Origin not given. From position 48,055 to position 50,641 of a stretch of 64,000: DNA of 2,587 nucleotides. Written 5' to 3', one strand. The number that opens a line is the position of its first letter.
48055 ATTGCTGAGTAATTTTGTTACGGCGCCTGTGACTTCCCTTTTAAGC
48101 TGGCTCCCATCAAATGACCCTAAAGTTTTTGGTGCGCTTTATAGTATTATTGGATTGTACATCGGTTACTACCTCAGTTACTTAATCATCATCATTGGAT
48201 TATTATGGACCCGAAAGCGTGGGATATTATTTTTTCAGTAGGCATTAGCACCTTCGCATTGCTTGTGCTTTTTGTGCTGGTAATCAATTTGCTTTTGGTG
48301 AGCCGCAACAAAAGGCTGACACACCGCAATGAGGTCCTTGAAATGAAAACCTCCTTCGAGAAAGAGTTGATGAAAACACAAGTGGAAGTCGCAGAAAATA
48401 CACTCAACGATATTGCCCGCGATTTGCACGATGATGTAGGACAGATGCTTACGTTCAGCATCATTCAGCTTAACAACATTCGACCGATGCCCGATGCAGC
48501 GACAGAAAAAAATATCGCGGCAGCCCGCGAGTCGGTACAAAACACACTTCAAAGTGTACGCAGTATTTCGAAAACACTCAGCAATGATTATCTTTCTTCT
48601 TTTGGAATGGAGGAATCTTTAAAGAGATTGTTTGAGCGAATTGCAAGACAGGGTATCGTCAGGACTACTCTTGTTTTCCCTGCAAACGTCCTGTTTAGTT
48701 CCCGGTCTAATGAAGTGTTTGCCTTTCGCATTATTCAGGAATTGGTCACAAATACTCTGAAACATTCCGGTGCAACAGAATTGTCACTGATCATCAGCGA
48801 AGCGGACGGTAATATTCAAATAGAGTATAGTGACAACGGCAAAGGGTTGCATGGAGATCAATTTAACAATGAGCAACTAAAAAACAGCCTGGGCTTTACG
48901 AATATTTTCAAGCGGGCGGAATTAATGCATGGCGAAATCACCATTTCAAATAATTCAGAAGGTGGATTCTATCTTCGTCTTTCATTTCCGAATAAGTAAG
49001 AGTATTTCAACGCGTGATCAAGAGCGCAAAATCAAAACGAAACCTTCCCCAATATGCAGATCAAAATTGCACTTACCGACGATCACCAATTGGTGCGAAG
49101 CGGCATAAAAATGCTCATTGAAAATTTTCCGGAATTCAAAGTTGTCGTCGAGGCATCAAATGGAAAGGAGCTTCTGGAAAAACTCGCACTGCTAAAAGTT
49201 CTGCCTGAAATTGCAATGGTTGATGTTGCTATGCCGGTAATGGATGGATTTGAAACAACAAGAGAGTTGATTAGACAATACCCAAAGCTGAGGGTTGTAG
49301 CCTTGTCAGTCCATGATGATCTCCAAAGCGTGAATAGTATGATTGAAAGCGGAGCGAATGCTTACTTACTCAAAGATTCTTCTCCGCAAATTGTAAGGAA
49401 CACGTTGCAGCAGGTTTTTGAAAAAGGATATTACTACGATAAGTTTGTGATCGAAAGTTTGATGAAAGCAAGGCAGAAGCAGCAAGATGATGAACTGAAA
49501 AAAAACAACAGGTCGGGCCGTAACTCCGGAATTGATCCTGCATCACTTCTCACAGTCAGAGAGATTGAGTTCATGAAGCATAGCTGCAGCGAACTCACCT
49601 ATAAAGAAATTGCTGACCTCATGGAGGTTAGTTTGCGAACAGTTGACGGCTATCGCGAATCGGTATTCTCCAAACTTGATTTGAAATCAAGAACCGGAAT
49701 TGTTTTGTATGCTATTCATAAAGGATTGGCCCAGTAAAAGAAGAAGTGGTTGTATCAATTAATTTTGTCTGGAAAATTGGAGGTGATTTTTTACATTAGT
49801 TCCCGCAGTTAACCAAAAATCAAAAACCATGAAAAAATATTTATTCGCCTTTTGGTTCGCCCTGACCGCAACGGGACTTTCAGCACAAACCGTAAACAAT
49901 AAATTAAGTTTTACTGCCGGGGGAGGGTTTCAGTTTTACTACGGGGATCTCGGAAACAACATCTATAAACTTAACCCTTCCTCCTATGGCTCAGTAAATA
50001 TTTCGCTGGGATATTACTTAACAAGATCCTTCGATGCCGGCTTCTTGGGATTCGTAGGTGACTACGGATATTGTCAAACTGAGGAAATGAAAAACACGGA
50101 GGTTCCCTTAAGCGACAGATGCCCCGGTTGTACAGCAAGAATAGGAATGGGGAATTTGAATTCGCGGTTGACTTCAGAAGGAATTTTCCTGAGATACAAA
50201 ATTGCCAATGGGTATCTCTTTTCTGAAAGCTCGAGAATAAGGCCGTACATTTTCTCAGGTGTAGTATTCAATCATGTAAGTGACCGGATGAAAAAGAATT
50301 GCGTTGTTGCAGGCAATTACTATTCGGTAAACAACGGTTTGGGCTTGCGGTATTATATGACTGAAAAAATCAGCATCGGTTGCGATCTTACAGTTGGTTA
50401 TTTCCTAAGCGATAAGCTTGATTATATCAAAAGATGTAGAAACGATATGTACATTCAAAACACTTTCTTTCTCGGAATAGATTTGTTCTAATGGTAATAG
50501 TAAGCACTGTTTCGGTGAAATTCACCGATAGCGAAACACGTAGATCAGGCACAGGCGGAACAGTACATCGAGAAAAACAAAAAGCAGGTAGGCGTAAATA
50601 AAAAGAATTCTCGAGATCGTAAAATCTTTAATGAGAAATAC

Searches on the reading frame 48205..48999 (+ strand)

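Call 54: search_protein_families(library=pfam, proteins=[window:48205-48999:+], max_evalue=0.001)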
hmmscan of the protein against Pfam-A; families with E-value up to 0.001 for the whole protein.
window:48205-48999:+ (264 aa): 2 families
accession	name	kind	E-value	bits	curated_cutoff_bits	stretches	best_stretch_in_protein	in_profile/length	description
PF02518.31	HATPase_c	-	3.9e-11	43.8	26.4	1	170-262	3-108/111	Histidine kinase-, DNA gyrase B-, and HSP90-like ATPase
PF07730.19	HisKA_3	-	1.1e-10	42.3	24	1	68-126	3-64/68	Histidine kinase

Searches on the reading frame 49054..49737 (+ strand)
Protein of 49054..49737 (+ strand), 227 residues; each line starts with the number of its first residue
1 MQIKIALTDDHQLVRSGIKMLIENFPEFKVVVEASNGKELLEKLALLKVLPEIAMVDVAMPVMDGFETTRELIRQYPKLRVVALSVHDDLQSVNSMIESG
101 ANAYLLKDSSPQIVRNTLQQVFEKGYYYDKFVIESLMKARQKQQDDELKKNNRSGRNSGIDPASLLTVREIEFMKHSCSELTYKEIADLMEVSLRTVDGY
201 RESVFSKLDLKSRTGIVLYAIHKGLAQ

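Call 54: search_protein_families(library=pfam, proteins=[window:49054-49737:+], max_evalue=0.001)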
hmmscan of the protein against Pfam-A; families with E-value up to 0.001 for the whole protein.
window:49054-49737:+ (227 aa): 3 families
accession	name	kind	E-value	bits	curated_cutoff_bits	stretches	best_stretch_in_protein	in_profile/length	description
PF00072.30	Response_reg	-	2.1e-20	73.4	30.2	1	5-116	1-108/111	Response regulator receiver domain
PF00196.25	GerE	-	5.9e-10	39.1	23.5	1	165-220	2-57/57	Bacterial regulatory proteins, luxR family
PF08281.18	Sigma70_r4_2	-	0.00031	20.8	25.7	1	173-198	19-44/54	Sigma-70, region 4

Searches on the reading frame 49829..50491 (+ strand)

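Call 54: search_protein_families(library=pfam, proteins=[window:49829-50491:+], max_evalue=0.001)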
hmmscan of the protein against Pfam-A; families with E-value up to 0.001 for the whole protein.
window:49829-50491:+ (220 aa): 0 families

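Call 105: search_protein_families(library=ncbifam, proteins=[window:49829-50491:+], max_evalue=0.001)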
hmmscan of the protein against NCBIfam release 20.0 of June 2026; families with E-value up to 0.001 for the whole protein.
window:49829-50491:+ (220 aa): 1 family
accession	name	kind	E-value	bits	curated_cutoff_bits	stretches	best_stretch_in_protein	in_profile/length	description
NF052316.1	T9SS_PorG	equivalog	1.9e-08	34.3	130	1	114-204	83-173/209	type IX secretion system protein PorG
